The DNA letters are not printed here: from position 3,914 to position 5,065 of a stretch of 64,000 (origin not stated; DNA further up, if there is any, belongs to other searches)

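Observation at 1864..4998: TIM-barrel / Gfo-Idh-MocA dehydrogenase / TIM-barrel operon: candidate 3-keto-sugar (C-glycoside or anhydrosugar) catabolic module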

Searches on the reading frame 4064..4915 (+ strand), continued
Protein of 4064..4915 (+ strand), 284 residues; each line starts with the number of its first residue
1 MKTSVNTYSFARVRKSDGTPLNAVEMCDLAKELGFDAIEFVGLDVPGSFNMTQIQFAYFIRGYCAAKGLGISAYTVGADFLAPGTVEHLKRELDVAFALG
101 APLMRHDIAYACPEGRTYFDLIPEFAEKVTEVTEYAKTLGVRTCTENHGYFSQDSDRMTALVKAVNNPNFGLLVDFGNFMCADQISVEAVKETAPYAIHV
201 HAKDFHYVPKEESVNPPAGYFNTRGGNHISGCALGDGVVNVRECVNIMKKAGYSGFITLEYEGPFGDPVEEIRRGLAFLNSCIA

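Call 58: find_encoding_contigs(protein=P0298, flank=10000, max_places=3)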
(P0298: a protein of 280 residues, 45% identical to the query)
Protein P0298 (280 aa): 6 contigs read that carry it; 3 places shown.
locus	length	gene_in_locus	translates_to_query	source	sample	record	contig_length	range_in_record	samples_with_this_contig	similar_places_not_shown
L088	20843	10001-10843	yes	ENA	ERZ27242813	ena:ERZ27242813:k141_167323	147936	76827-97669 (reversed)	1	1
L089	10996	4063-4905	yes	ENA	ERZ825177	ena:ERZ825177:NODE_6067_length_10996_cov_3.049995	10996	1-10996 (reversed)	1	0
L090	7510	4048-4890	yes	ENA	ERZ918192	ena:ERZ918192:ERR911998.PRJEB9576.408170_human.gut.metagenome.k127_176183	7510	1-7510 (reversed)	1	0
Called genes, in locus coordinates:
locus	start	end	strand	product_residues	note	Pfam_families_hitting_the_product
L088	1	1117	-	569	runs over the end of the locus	PF01547:SBP_bac_1, PF13416:SBP_bac_8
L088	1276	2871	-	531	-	PF00072:Response_reg, PF00165:HTH_AraC (weak), PF12833:HTH_18, PF00165:HTH_AraC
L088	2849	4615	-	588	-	PF00672:HAMP, PF06580:His_kinase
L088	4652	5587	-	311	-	PF01263:Aldose_epim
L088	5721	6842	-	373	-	PF02836:Glyco_hydro_2_C (weak)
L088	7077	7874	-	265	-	PF02311:AraC_binding (weak), PF07883:Cupin_2, PF00165:HTH_AraC, PF12833:HTH_18, PF00165:HTH_AraC (weak)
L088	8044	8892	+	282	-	PF01261:AP_endonuc_2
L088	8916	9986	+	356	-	PF01408:GFO_IDH_MocA, PF03435:Sacchrp_dh_NADP (faint), PF22725:GFO_IDH_MocA_C3, PF02894:GFO_IDH_MocA_C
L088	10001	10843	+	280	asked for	PF01261:AP_endonuc_2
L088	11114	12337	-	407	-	PF01408:GFO_IDH_MocA, PF21252:Glyco_hydro_109_C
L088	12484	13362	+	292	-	PF02311:AraC_binding, PF07883:Cupin_2, PF12833:HTH_18, PF00165:HTH_AraC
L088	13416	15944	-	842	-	PF00403:HMA, PF00122:E1-E2_ATPase, PF00702:Hydrolase, PF08282:Hydrolase_3 (faint), PF00403:HMA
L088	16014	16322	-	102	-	PF02583:Trns_repr_metal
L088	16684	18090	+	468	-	PF00206:Lyase_1, PF10415:FumaraseC_C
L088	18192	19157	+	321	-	PF05448:AXE1, PF02129:Peptidase_S15 (faint), PF12146:Hydrolase_4 (faint), PF00326:Peptidase_S9 (faint)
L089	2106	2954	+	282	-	PF01261:AP_endonuc_2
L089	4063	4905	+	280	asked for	PF01261:AP_endonuc_2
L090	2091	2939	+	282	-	PF01261:AP_endonuc_2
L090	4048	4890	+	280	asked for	PF01261:AP_endonuc_2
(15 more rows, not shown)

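Call 63: list_cluster_members(proteins=[P0298, P0026, P0092, P0142, P0186, P0034, P0048, P0115, P0283, P0241])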
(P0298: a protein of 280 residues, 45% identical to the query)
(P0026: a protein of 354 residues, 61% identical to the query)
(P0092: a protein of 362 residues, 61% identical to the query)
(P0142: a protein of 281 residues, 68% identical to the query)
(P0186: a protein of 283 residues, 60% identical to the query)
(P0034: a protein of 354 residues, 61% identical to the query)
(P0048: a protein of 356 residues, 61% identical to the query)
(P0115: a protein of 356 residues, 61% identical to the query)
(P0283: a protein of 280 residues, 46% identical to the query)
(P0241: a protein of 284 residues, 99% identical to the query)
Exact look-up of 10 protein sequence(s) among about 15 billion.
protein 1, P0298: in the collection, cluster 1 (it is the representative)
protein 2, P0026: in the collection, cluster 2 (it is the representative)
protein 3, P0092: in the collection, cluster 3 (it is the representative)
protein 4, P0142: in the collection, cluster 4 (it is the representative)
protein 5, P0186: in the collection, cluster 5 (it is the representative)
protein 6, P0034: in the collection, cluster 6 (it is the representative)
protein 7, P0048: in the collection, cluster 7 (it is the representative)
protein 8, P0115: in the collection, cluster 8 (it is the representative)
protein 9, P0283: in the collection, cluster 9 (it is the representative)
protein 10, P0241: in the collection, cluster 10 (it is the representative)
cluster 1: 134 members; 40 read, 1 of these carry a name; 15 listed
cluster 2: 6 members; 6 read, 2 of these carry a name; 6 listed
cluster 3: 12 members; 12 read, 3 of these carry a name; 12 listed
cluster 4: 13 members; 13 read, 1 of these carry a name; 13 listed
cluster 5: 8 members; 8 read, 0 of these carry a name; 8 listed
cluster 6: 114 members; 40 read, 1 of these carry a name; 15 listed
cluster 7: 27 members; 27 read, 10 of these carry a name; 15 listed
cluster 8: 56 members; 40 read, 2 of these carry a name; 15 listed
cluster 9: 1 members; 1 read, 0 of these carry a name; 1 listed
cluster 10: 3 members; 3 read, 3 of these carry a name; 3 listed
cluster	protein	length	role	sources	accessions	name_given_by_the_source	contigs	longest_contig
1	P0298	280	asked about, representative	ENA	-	-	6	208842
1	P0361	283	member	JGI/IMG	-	sugar phosphate isomerase/epimerase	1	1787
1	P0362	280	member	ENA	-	-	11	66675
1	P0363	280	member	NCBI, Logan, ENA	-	-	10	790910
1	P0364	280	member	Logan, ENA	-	-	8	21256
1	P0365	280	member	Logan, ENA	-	-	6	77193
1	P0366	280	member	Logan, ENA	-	-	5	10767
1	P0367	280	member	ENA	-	-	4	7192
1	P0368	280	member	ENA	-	-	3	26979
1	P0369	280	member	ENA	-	-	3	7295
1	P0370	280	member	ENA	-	-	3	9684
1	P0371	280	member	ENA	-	-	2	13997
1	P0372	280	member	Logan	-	-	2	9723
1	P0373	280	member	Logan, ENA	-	-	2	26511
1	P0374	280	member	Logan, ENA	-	-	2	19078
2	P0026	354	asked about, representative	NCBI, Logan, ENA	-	-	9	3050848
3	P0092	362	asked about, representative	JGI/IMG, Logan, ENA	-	-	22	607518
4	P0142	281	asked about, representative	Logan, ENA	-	-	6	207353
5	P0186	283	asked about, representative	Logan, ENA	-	-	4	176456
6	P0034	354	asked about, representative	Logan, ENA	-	-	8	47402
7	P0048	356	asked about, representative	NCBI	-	-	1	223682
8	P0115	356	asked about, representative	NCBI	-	-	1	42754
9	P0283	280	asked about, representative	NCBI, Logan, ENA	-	-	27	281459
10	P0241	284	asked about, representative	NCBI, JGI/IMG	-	sugar phosphate isomerase/epimerase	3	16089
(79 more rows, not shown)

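Call 72: search_solved_structures(query=A2, max_evalue=1e-7, show_alignments=5)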
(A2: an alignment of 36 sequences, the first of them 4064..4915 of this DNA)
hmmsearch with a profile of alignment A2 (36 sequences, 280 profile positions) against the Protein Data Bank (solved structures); distinct sequences matched with E-value up to 1e-7: 10.
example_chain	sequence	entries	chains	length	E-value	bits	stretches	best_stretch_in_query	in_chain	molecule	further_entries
8z1i_A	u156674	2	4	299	6.5e-29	104.4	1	1-278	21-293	Art22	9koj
4ovx_A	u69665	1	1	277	1.2e-23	87.1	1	3-206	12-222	Xylose isomerase domain protein TIM barrel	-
3cny_A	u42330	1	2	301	2.7e-10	43.3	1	85-276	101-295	Inositol catabolism protein IolE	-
7xrf_A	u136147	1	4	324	6.8e-10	42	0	2-104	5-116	AP_endonuc_2 domain-containing protein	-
7bvr_A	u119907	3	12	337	8.8e-10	41.6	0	2-104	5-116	AP_endonuc_2 domain-containing protein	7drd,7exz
3tva_A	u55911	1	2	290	2.3e-09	40.2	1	79-270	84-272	Xylose isomerase domain protein TIM barrel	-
7bvs_A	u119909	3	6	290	3.1e-09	39.8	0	2-176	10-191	Sugar phosphate isomerase/epimerase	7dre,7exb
3wqo_A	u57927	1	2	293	1.3e-08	37.8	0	25-202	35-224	Uncharacterized protein MJ1311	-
3cqh_A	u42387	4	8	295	1.4e-08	37.6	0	20-202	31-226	L-ribulose-5-phosphate 3-epimerase ulaE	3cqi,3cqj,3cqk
3dx5_A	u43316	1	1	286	2.7e-08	36.8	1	2-262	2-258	uncharacterized protein AsbF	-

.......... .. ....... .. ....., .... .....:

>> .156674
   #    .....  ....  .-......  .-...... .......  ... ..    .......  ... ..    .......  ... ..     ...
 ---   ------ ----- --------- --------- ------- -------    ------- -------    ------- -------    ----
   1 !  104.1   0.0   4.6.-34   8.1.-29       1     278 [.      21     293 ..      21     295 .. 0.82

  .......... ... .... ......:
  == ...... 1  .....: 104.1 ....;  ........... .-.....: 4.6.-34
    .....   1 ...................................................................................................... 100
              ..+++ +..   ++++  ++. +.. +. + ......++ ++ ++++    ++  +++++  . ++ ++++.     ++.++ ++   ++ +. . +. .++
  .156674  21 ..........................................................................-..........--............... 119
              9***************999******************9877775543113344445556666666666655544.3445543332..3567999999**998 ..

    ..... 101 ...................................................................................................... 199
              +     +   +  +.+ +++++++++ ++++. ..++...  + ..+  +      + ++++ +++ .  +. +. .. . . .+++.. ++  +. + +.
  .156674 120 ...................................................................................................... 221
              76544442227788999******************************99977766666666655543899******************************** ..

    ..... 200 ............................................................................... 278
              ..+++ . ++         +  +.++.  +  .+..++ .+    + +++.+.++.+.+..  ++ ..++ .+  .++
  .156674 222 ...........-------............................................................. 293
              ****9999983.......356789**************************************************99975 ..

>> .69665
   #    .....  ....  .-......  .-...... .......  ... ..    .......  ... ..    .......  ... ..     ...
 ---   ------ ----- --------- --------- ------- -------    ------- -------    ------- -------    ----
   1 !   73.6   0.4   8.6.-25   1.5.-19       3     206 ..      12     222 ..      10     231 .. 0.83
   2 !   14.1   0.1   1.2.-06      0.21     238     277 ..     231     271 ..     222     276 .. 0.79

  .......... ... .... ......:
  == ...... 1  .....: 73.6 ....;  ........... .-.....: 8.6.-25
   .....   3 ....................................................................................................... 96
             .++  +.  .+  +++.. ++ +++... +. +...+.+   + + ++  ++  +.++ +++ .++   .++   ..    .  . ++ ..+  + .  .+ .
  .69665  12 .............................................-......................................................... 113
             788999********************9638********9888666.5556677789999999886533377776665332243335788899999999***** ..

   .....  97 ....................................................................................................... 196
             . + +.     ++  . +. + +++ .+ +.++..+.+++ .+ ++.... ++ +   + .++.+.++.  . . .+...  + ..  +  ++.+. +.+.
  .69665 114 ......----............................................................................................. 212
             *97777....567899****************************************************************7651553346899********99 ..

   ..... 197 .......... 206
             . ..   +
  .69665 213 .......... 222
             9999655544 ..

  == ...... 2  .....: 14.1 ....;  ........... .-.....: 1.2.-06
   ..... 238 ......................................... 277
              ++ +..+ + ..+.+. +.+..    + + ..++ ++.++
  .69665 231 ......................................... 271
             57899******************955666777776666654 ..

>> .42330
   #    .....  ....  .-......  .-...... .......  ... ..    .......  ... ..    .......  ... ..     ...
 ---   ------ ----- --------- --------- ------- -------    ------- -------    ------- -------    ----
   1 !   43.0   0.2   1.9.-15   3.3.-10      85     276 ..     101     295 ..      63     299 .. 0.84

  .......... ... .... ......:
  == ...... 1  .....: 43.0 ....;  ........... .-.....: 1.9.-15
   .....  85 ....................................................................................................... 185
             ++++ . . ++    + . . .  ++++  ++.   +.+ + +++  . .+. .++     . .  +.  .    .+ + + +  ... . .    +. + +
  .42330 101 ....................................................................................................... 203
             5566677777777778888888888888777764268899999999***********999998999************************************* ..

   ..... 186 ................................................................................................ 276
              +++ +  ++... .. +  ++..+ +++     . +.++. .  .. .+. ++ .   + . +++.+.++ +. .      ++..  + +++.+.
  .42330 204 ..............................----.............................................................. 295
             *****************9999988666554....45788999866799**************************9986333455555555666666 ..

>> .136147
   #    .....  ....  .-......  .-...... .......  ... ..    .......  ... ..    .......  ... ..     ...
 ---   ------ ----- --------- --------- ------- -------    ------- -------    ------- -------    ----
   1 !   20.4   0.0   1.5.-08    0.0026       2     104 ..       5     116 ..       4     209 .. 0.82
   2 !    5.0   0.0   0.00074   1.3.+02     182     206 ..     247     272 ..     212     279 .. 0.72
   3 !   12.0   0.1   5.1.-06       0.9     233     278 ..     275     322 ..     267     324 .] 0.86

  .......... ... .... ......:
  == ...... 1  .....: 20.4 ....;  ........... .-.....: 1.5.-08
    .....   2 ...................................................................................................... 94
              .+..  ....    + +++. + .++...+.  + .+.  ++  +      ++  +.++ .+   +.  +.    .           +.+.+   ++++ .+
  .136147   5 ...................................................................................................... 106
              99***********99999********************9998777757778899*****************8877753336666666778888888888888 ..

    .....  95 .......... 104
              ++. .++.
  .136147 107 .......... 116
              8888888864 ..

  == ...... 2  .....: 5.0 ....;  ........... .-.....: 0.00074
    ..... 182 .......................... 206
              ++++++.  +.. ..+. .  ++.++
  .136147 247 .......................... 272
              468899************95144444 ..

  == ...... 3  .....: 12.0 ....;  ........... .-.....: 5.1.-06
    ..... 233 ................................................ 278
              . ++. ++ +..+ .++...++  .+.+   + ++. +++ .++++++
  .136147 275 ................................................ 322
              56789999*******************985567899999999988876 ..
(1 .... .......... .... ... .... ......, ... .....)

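Call 79: search_protein_families(library=ncbifam, proteins=[window:4064-4915:+], max_evalue=10)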
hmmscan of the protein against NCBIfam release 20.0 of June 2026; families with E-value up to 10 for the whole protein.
window:4064-4915:+ (284 aa): 9 families
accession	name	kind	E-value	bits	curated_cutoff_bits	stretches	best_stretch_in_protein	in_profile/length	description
TIGR04379.1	myo_inos_iolE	equivalog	1.1e-07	31.7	290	1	124-262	130-267/290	myo-inosose-2 dehydratase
NF009688.0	PRK13209.1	subfamily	7.2e-06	25.2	317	2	124-205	135-217/286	L-ribulose-5-phosphate 3-epimerase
NF009689.0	PRK13210.1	subfamily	0.00033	19.9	200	1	124-280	131-276/286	L-ribulose-5-phosphate 3-epimerase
TIGR00542.1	hxl6Piso_put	equivalog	0.00034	20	272.15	1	124-261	130-249/279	L-ribulose-5-phosphate 3-epimerase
TIGR03234.1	OH-pyruv-isom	equivalog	0.00041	19.7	353.45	1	235-262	214-241/254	hydroxypyruvate isomerase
NF041099.2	keto_glucon_epim_IolO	equivalog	0.0012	18.3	300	1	29-204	29-213/269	5-keto-L-gluconate epimerase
NF007360.0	PRK09856.1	equivalog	0.0013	18.3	305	1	58-187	61-194/276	fructoselysine 3-epimerase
NF004807.0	PRK06154.1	equivalog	0.025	13.2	607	1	82-119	270-307/565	thiamine pyrophosphate-requiring protein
NF043033.1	OxoTetrIsom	equivalog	0.035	13.8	325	0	127-177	124-176/251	2-oxo-tetronate isomerase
